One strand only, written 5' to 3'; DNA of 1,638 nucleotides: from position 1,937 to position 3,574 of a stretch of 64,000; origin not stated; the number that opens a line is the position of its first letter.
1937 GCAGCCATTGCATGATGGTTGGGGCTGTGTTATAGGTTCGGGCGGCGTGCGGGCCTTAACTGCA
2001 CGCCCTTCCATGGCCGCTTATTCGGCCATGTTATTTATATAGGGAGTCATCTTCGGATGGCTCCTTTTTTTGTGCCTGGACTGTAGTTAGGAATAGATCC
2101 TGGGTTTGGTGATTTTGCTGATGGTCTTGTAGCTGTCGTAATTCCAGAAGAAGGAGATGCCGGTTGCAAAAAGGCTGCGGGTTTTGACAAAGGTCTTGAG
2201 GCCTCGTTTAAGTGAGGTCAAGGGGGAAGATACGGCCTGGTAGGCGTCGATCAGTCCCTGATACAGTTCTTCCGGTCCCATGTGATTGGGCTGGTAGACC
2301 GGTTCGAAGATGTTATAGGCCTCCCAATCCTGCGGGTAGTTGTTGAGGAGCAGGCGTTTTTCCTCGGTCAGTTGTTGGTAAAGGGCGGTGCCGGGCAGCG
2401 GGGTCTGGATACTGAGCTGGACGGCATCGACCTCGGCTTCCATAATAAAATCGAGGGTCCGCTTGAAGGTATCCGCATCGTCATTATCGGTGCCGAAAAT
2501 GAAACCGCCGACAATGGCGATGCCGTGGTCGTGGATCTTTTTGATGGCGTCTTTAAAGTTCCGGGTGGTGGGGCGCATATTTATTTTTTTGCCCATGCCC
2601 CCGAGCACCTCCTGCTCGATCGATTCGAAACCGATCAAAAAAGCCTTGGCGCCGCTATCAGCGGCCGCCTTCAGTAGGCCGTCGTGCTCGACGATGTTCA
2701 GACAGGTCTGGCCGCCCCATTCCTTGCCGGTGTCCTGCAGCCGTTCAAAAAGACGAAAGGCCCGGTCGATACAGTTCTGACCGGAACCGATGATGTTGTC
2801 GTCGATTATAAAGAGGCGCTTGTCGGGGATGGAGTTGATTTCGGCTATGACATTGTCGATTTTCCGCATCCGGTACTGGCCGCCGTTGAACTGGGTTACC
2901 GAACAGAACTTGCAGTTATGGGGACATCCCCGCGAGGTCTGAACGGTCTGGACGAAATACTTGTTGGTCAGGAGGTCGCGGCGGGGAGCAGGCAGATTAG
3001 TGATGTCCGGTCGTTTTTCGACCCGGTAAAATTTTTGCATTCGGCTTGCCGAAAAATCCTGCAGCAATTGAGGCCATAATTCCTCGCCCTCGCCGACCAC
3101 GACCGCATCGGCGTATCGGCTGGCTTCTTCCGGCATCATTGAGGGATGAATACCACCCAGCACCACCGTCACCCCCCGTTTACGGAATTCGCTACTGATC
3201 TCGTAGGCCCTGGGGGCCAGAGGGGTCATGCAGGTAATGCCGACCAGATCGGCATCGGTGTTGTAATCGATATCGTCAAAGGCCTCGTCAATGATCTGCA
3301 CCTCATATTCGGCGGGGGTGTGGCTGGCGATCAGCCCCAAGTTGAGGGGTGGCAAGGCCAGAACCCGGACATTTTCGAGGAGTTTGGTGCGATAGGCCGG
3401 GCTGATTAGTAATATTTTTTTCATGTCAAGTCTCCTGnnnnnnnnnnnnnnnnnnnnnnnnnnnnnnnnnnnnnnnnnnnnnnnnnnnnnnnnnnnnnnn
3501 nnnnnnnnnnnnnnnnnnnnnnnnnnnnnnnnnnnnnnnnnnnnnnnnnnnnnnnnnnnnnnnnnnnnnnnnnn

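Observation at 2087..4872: Tightly coupled operon (small protein / BtrH_N-DUF4872-like / B12-binding radical SAM) wedged into the phosphate locus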

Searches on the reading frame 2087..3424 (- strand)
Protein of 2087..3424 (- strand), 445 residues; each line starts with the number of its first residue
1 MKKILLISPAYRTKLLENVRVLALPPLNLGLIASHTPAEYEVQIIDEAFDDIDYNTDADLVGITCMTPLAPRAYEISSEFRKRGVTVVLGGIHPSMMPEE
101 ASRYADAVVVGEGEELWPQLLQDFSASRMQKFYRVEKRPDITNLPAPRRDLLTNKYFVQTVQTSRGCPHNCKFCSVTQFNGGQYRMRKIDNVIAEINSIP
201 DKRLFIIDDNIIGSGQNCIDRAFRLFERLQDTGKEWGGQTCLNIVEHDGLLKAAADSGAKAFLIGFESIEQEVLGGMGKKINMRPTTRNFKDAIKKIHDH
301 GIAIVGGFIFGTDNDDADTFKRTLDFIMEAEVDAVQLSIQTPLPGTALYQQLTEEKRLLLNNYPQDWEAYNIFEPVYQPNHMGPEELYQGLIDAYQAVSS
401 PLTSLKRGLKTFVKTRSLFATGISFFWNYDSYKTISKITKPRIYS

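Call 5: search_protein_families(library=pfam, proteins=[window:2087-3424:-], max_evalue=0.01)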
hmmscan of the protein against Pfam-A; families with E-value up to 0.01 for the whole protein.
window:2087-3424:- (445 aa): 3 families
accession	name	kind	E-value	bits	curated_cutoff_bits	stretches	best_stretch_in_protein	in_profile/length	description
PF04055.27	Radical_SAM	-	2.6e-17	63.9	29.5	1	162-327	2-166/166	Radical SAM superfamily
PF02310.24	B12-binding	-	4.4e-15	56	32.1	1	24-119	12-119/121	B12 binding domain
PF19864.5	Radical_SAM_N2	-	8.9e-06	25.7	29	1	75-136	76-137/151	Radical SAM proteins, N-terminal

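Call 6: search_protein_families(library=ncbifam, proteins=[window:2087-3424:-], max_evalue=0.01)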
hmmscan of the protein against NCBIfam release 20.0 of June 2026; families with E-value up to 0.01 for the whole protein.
window:2087-3424:- (445 aa): 30 families (the best 25 are shown)
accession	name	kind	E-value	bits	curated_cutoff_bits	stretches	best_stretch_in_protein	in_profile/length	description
TIGR03471.1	HpnJ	equivalog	4.2e-29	101.8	577.6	1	152-358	184-393/472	hopanoid biosynthesis associated radical SAM protein HpnJ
TIGR02026.1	BchE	equivalog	1.1e-28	100.4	481.35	2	159-397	195-426/497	magnesium-protoporphyrin IX monomethyl ester anaerobic oxidative cyclase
TIGR04013.1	B12_SAM_MJ_1487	hypoth_equivalog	7.2e-26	90.9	251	2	43-201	29-194/382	TIGR04013 family B12-binding domain/radical SAM domain-containing protein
TIGR04014.1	B12_SAM_MJ_0865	equivalog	8.4e-25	87.4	360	1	161-355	163-361/434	methyl-coenzyme M reductase glutamine C-methyltransferase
TIGR04072.2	rSAM_ladder_B12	equivalog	1.2e-23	83.5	360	1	77-357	90-377/443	lipid biosynthesis B12-binding/radical SAM protein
TIGR04367.1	HpnR_B12_rSAM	equivalog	2.4e-23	82.4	650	1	21-398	17-412/490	hopanoid C-3 methylase HpnR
TIGR04479.1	bcpD_PhpK_rSAM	subfamily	6.1e-18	64.5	600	1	155-334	236-413/504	PhpK family radical SAM P-methyltransferase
NF050148.1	rSAM_ApyD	equivalog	1.2e-16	60.3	750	1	56-355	73-396/645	RiPP biosynthesis radical SAM protein ApyD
NF045585.1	rSAM_slr0320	equivalog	1.8e-15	56.4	775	1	153-329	230-408/511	photosystem II high light acclimation radical SAM protein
NF038361.1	rSAM_Sden_1168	equivalog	2.8e-15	55.9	575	1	158-351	282-472/560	Sden_1168 family B12-binding radical SAM P-methyltransferase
NF040542.1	rSAM_RCCLKC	equivalog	1.4e-11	44.2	450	1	136-335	157-355/423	arsinothricin biosynthesis radical SAM protein ArsL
TIGR04295.1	B12_rSAM_oligo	hypoth_equivalog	6.2e-11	41.6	400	1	161-352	203-384/422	TIGR04295 family B12-binding domain-containing radical SAM protein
NF033070.1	rSAM_AprD4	equivalog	1.3e-10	40.7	500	1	90-351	124-389/456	AprD4 family radical SAM diol-dehydratase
TIGR00089.1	TIGR00089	subfamily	1.4e-10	40.5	251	1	85-349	69-337/429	MiaB/RimO family radical SAM methylthiotransferase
NF040546.1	rSAM_CUAEP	equivalog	6.2e-10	38.4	500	2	244-356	259-371/468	CUAEP/CCAEP-tail radical SAM (seleno)protein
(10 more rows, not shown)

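Call 21: find_homologous_proteins(query=window:2090-3424:-)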
Query window:2090-3424:- (445 aa): 3080 proteins with E <= 0.001 among 8000 candidates; the best 120 are listed.
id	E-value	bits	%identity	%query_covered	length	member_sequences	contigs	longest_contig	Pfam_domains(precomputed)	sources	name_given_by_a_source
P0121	1.4e-278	942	92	100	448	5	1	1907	PF04055.28,PF19864.6,PF02310.25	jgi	jgi:radical SAM superfamily enzyme YgiQ (UPF0313 family)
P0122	5.7e-277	936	91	100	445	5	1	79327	PF04055.28,PF02310.25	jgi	jgi:radical SAM superfamily enzyme YgiQ (UPF0313 family)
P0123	1.6e-275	932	91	100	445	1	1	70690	PF04055.28,PF19864.6,PF02310.25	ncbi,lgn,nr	ncbi:MAG: B12-binding domain-containing radical SAM protein [Proteobacteria bacterium]|nr:B12-bindin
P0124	3.7e-265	897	87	100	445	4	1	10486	PF04055.28,PF02310.25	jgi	jgi:radical SAM superfamily enzyme YgiQ (UPF0313 family)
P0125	2.1e-264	895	87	100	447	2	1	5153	PF04055.28,PF02310.25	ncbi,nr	ncbi:MAG: radical SAM protein [Desulfurivibrionaceae bacterium]|nr:radical SAM protein [Desulfurivib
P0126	2.0e-263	892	87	100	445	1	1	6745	PF04055.28,PF02310.25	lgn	-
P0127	6.9e-262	887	86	100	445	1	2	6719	PF04055.28,PF19864.6,PF02310.25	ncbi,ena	-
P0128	1.2e-258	876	84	100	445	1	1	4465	PF04055.28,PF19864.6,PF02310.25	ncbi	-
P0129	9.6e-257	870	85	100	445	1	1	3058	PF04055.28,PF02310.25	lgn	-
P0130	9.7e-257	870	85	100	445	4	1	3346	PF04055.28,PF02310.25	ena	-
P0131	1.1e-252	856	83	100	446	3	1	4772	PF04055.28,PF19864.6,PF02310.25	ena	-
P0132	1.2e-252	856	83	100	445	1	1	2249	PF04055.28,PF02310.25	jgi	jgi:radical SAM superfamily enzyme YgiQ (UPF0313 family)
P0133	3.1e-252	855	83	100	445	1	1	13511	PF04055.28,PF02310.25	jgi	jgi:radical SAM superfamily enzyme YgiQ (UPF0313 family)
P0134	1.2e-251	853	82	100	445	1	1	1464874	PF04055.28,PF02310.25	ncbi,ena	-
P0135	6.6e-250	847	82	100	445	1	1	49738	PF04055.28,PF02310.25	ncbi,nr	ncbi:MAG: B12-binding domain-containing radical SAM protein [Syntrophus sp. (in: bacteria)]|nr:B12-b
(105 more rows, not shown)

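Call 27: find_related_loci(query=A1, collection=genome_contigs, flank=10000)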
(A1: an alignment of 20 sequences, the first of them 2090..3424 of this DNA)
Query A1 (445 aa) in genome_contigs; peptide patterns used: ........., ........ (x = any residue, [..] = any of these).
599 stretches matched a pattern (row limit reached: there are more); 574 encode a relative of the query (tblastn E <= 1e-3); the best 80 are kept; 80 distinct loci.
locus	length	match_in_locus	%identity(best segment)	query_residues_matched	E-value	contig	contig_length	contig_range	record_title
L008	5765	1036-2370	87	1-445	0e+0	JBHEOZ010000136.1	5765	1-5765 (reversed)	MAG: Desulfurivibrionaceae bacterium isolate S6_bin.58.strict S6_NODE_136, whole genome shotgun sequence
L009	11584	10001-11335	87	1-445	0e+0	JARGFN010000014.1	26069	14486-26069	MAG: Desulfobulbales bacterium isolate C14-07 NODE_804_length_26069_cov_7.425963, whole genome shotgun sequence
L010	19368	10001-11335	83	1-445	0e+0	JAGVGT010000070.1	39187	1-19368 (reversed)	MAG: Deltaproteobacteria bacterium isolate DeMMO2_17 c_000000059327, whole genome shotgun sequence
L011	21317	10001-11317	81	1-439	0e+0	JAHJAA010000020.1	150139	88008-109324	MAG: Proteobacteria bacterium isolate Modern_marine.mb.199 Modern_marine.mb.199_k141_262476, whole genome shotgun sequen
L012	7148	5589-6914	77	3-444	0e+0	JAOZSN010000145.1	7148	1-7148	MAG: Deltaproteobacteria bacterium isolate GMC6.metabat2.200 GMC6_14190_length_7148_cov_7.568448, whole genome shotgun s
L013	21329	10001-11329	74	3-445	0e+0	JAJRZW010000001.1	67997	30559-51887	MAG: Deltaproteobacteria bacterium isolate Dive96_bin4.234 k141_86774, whole genome shotgun sequence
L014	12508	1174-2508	74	1-445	0e+0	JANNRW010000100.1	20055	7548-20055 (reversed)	MAG: Geobacteraceae bacterium isolate SOY_31_metabat_301 SOY_31_k141_3570092, whole genome shotgun sequence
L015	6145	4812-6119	71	5-440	0e+0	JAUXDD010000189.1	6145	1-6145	MAG: Desulfobacteraceae bacterium isolate CSMAG_2842 CSMAG_2842_k119_1026646_length_6145_cov_18.9403, whole genome shotg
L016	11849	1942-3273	72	1-444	0e+0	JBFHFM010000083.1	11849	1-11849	MAG: Trichloromonas sp. isolate Mix_sand07.2021.05.G.127 k141_795509_length_11849_cov_38.8539, whole genome shotgun sequ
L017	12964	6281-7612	71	1-444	0e+0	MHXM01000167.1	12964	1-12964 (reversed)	MAG: Desulfuromonadaceae bacterium GWC2_58_13 gwc2_scaffold_6790, whole genome shotgun sequence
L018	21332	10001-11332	73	1-444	0e+0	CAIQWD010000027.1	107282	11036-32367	MAG: uncultured delta proteobacterium isolate AM-2014_bin-3649 genome assembly, contig: bin-3649:027/117, whole genome s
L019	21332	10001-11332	71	1-444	0e+0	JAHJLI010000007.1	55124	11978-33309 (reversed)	MAG: Proteobacteria bacterium isolate Old_saline.mb.128 Old_saline.mb.128_k141_17397, whole genome shotgun sequence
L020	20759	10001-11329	67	1-443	0e+0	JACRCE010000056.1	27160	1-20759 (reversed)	MAG: Deltaproteobacteria bacterium isolate NC_groundwater_1638_Pr3_B-0.1um_54_19 SR-2_scaffold_141_1425094, whole genome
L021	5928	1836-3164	68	1-443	0e+0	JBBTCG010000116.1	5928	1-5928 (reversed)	MAG: Deltaproteobacteria bacterium isolate H52-bin143_1 H52_bin143_1_000000000116, whole genome shotgun sequence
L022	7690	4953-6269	67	1-439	0e+0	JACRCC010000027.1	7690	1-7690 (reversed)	MAG: Deltaproteobacteria bacterium isolate NC_groundwater_1636_Pr3_B-0.1um_54_17 SR-2_scaffold_141_564387, whole genome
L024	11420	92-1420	64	1-443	0e+0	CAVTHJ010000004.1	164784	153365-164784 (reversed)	MAG: uncultured beta proteobacterium isolate MFD05942.bin.2.266 genome assembly, contig: contig_31276, whole genome shot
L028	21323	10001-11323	64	1-441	0e+0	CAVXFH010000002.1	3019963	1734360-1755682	MAG: uncultured Gammaproteobacteria bacterium isolate MFD02416.bin.1.36 genome assembly, contig: contig_444, whole genom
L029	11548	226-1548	63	1-441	0e+0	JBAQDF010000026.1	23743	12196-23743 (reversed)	MAG: Sideroxyarcus sp. isolate MFD03280_ilm_asm_bin37 k127_61259, whole genome shotgun sequence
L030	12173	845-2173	63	1-443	0e+0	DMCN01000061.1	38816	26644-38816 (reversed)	MAG TPA_asm: Gallionellaceae bacterium isolate UBA12482 contig_31592, whole genome shotgun sequence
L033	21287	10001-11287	64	15-443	0e+0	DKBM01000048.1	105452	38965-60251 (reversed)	MAG TPA_asm: Proteobacteria bacterium UBA6900 UBA6900_contig_1343, whole genome shotgun sequence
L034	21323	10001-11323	61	1-441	0e+0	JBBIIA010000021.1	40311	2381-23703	MAG: Deltaproteobacteria bacterium isolate BR2F70218_bin_127 NODE_466_length_40311_cov_9.069505, whole genome shotgun se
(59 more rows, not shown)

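Call 32: search_solved_structures(query=window:2090-3424:-, max_evalue=0.001)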
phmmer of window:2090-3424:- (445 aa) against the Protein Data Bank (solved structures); distinct sequences matched with E-value up to 0.001: 3.
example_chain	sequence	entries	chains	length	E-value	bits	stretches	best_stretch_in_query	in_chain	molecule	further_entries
9ccb_A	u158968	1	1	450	2.2e-13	52.9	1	160-352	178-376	Radical SAM core domain-containing protein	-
6fd2_B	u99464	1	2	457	1.3e-12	50.4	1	116-352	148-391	Putative apramycin biosynthetic oxidoreductase 4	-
9n1b_A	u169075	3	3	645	0.00061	21.8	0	136-208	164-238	Radical SAM protein | Radical SAM enzyme CysS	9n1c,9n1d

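Call 58: search_protein_families(library=ncbifam, proteins=[L029:1702-2895:+, L029:2865-3689:+, L029:3683-4126:+, L029:4123-4842:+, L029:4968-5228:+, L029:5269-5541:+, L029:5538-6599:+, L029:6596-7225:+, L029:7222-8244:+, L029:8234-9367:+], max_evalue=1e-8)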
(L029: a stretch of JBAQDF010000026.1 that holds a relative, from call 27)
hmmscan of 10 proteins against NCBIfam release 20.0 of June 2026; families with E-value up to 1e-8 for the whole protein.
L029:1702-2895:+ (397 aa): 19 families
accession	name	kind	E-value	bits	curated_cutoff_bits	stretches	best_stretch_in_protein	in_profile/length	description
NF006618.0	PRK09185.1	subfamily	2.7e-163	543.6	407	1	1-396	2-393/394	beta-ketoacyl-ACP synthase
NF005589.0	PRK07314.1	subfamily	3.9e-71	240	387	1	5-395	7-411/413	beta-ketoacyl-ACP synthase II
TIGR03150.1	fabF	equivalog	1.2e-70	238.3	493.75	1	9-393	8-406/407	beta-ketoacyl-ACP synthase II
NF004970.0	PRK06333.1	subfamily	1.5e-55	188.8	525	1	142-395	153-421/424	beta-ketoacyl-ACP synthase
NF006274.0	PRK08439.1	equivalog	4.8e-55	187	621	1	1-393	1-403/406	beta-ketoacyl-ACP synthase II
NF004618.0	PRK05952.1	equivalog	5.1e-54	183.6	455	1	80-395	63-382/384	beta-ketoacyl-ACP synthase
NF006587.0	PRK09116.1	equivalog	1.2e-51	175.8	470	1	142-395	144-406/408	beta-ketoacyl-ACP synthase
NF058662.1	cispenta_AmcF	equivalog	7.7e-51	173.2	325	1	132-394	99-368/369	cispentacin biosynthesis acyltransferase subunit AmcF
NF005935.0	PRK07967.1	equivalog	6.7e-50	170.1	630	1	90-395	90-403/406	beta-ketoacyl-ACP synthase I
NF005916.1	PRK07910.1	equivalog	4.4e-47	160.9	560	1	160-395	169-417/418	KasA/KasB family beta-ketoacyl-ACP synthase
NF006434.0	PRK08722.1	equivalog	1.1e-45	156.2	759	1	93-394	96-412/414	beta-ketoacyl-ACP synthase II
NF005076.0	PRK06501.1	equivalog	2.5e-44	151.9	629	1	115-396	129-423/425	beta-ketoacyl-ACP synthase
NF005490.0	PRK07103.1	equivalog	1.8e-43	149.2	445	1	87-395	96-412/414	polyketide beta-ketoacyl:acyl carrier protein synthase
NF045894.1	PKS_plus_SDR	equivalog_domain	1.5e-29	102.4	1740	1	96-391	115-422/1515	type I polyketide synthase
NF040607.1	mycolic_Pks13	equivalog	2.9e-24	84.7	2100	1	96-393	213-523/1680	polyketide synthase Pks13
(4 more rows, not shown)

L029:2865-3689:+ (274 aa): 0 families

L029:3683-4126:+ (147 aa): 0 families

L029:4123-4842:+ (239 aa): 208 families (the best 25 are shown)
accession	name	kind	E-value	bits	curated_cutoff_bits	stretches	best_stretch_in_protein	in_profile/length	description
NF004200.0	PRK05653.1-5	equivalog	7.4e-110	366.2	273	1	2-239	3-242/242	3-oxoacyl-ACP reductase FabG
NF053542.1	FlxB_rubin_SDR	equivalog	5.5e-87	291.4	340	1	2-237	1-238/239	flexirubin biosynthesis SDR family reductase FlxB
NF009466.0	PRK12826.1-2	subfamily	2.1e-84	282.9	222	1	2-238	4-244/248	3-oxoacyl-ACP reductase FabG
TIGR01830.1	3oxo_ACP_reduc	equivalog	1.3e-80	270.5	297.75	1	4-238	1-238/239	3-oxoacyl-[acyl-carrier-protein] reductase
TIGR01829.1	AcAcCoA_reduct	subfamily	1.2e-74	251.1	302.1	1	4-237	3-239/242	acetoacetyl-CoA reductase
TIGR01831.1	fabG_rel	equivalog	4.7e-74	248.8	338.85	1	5-239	2-239/239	3-ketoacyl-ACP reductase FabG2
NF004197.0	PRK05653.1-1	equivalog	8.4e-72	241.8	332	1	2-238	8-246/249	3-oxoacyl-ACP reductase FabG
NF004198.0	PRK05653.1-3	equivalog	1.5e-71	240.7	296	1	2-238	8-246/248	3-oxoacyl-ACP reductase FabG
NF004199.0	PRK05653.1-4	equivalog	2.6e-71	240.1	301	1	2-238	6-245/247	3-oxoacyl-ACP reductase FabG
NF009464.0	PRK12824.1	subfamily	5.1e-70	235.9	269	1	2-237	3-241/245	3-oxoacyl-ACP reductase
NF009547.0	PRK12936.1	subfamily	1.1e-60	205.3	436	1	2-238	7-242/245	3-ketoacyl-(acyl-carrier-protein) reductase NodG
NF047420.2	EF_P_mod_YmfI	equivalog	1.6e-60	204.7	238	1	4-238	2-235/236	elongation factor P 5-aminopentanone reductase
NF009546.0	PRK12935.1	equivalog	5.7e-57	193.1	418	1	2-238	7-245/247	acetoacetyl-CoA reductase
NF009548.0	PRK12938.1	equivalog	5.6e-55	186.8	472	1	4-238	6-243/246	3-ketoacyl-ACP reductase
NF005559.1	PRK07231.1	subfamily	4.2e-54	183.7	215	1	2-238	5-247/249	glucose 1-dehydrogenase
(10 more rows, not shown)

L029:4968-5228:+ (86 aa): 2 families
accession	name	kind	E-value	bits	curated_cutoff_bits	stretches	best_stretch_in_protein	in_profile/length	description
NF006617.0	PRK09184.1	subfamily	1.6e-36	124.2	70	1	4-85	12-94/96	phosphopantetheine-binding protein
NF058660.1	cispen_ACP_AmcB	equivalog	5.7e-09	36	80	1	9-85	5-79/80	cispentacin biosynthesis acyl carrier protein AmcB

L029:5269-5541:+ (90 aa): 1 family
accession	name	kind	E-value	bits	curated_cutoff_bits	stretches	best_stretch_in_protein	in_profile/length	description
NF006617.0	PRK09184.1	subfamily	2.2e-12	46.9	70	1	6-87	12-93/96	phosphopantetheine-binding protein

L029:5538-6599:+ (353 aa): 16 families
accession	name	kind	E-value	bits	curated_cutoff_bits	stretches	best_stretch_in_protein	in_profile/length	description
NF006618.0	PRK09185.1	subfamily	5.2e-46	157.4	407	1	100-352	133-392/394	beta-ketoacyl-ACP synthase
NF058662.1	cispenta_AmcF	equivalog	1e-31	110.3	325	1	4-351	2-368/369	cispentacin biosynthesis acyltransferase subunit AmcF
NF004618.0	PRK05952.1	equivalog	8.8e-30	103.9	455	1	117-352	136-382/384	beta-ketoacyl-ACP synthase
TIGR03150.1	fabF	equivalog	1.9e-27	96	493.75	1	116-350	149-406/407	beta-ketoacyl-ACP synthase II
NF005589.0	PRK07314.1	subfamily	1.3e-24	86.7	387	1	115-352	151-411/413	beta-ketoacyl-ACP synthase II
NF006274.0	PRK08439.1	equivalog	2.7e-24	85.7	621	1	124-352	158-405/406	beta-ketoacyl-ACP synthase II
NF005490.0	PRK07103.1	equivalog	3.1e-23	82.5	445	1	115-352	156-412/414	polyketide beta-ketoacyl:acyl carrier protein synthase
NF005076.0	PRK06501.1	equivalog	5.9e-22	78.1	629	1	48-351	102-421/425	beta-ketoacyl-ACP synthase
NF004970.0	PRK06333.1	subfamily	3.7e-21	75.5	525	1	116-352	161-421/424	beta-ketoacyl-ACP synthase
NF005916.1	PRK07910.1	equivalog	7.9e-21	74.4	560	1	121-351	164-416/418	KasA/KasB family beta-ketoacyl-ACP synthase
NF006587.0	PRK09116.1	equivalog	9.1e-19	67.5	470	1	108-352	144-406/408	beta-ketoacyl-ACP synthase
NF006434.0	PRK08722.1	equivalog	2.6e-14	52.9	759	1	119-352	155-413/414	beta-ketoacyl-ACP synthase II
NF045894.1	PKS_plus_SDR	equivalog_domain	9.6e-14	50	1740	1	105-310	150-372/1515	type I polyketide synthase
NF041183.1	Pks2_ls1_myc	equivalog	9.3e-13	45.9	2400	1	106-309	151-367/2086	sulfolipid-1 biosynthesis phthioceranic/hydroxyphthioceranic acid synthase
NF005935.0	PRK07967.1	equivalog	4.4e-11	42.3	630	1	107-352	141-403/406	beta-ketoacyl-ACP synthase I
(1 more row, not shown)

L029:6596-7225:+ (209 aa): 0 families

L029:7222-8244:+ (340 aa): 0 families

L029:8234-9367:+ (377 aa): 6 families
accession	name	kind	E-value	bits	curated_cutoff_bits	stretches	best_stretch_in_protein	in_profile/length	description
NF005293.2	PRK06816.1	subfamily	2.7e-181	602.7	450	1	5-377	1-378/378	StlD/DarB family beta-ketosynthase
NF053539.1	resorcinol_DarB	exception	6.1e-141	469.9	550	1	4-375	2-375/377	dialkylresorcinol biosynthesis protein DarB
NF006829.0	PRK09352.1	subfamily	9.1e-24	84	249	1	188-359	158-305/322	beta-ketoacyl-ACP synthase 3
TIGR00747.1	fabH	subfamily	2.3e-19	69.7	292.1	1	233-360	187-307/322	beta-ketoacyl-ACP synthase III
NF005541.0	PRK07204.1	equivalog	2.4e-11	43.6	402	0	274-370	233-324/329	beta-ketoacyl-ACP synthase III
NF004623.0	PRK05963.1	equivalog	3e-09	36.6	437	0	245-370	205-322/328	beta-ketoacyl-ACP synthase III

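Call 72: search_protein_families(library=pfam, proteins=[L029:2865-3689:+, L029:3683-4126:+, L029:6596-7225:+, L029:7222-8244:+], max_evalue=0.001)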
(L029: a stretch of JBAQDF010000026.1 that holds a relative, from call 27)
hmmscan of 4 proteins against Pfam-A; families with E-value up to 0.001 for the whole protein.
L029:2865-3689:+ (274 aa): 1 family
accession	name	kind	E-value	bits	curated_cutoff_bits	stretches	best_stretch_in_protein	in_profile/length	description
PF13723.12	Ketoacyl-synt_2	-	1.1e-23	84.4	25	1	49-217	17-175/223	Beta-ketoacyl synthase, N-terminal domain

L029:3683-4126:+ (147 aa): 1 family
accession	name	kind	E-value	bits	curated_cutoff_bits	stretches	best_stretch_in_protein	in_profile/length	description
PF22817.2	ApeP-like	-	7.8e-05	22.8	27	1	9-117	8-118/158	ApeP dehydratase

L029:6596-7225:+ (209 aa): 0 families

L029:7222-8244:+ (340 aa): 0 families
